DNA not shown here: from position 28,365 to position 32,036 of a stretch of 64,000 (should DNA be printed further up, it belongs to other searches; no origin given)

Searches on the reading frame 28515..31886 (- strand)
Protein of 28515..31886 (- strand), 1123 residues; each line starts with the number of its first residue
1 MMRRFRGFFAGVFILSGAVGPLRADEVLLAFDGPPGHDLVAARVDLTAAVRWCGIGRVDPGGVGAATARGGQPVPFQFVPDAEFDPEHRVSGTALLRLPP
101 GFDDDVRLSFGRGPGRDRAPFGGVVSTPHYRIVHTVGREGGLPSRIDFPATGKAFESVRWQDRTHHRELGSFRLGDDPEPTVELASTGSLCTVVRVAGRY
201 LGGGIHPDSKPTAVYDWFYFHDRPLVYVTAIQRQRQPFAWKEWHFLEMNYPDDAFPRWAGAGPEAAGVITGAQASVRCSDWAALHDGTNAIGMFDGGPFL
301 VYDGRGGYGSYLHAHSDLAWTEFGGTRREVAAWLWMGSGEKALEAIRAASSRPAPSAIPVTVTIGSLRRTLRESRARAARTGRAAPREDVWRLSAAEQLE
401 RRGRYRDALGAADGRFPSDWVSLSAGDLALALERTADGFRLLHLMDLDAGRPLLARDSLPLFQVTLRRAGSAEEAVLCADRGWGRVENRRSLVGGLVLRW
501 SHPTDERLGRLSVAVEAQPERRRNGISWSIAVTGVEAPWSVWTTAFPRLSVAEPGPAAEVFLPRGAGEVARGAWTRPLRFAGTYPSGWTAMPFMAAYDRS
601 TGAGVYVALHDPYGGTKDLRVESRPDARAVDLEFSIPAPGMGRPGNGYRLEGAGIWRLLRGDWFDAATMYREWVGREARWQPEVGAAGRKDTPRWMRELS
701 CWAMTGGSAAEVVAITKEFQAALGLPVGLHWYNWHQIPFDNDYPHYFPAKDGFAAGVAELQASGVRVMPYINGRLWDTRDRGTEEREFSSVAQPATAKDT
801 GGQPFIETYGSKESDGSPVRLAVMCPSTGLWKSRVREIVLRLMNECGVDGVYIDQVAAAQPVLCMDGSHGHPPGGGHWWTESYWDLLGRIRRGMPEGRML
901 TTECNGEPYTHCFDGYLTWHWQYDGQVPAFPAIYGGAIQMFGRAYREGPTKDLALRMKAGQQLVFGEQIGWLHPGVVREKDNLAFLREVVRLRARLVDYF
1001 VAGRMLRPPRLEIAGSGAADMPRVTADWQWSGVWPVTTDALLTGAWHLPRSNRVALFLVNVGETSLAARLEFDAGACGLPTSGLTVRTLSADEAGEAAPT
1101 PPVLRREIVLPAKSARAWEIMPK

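Call 66: search_protein_families(library=pfam, max_evalue=0.000001, proteins=[window:28515-31886:-])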
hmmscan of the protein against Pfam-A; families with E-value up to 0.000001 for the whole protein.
window:28515-31886:- (1123 aa): 1 family
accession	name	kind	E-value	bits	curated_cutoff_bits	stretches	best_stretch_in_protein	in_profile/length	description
PF19773.5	DUF6259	-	3.1e-97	325.7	28.7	1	648-945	1-300/300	Domain of unknown function (DUF6259)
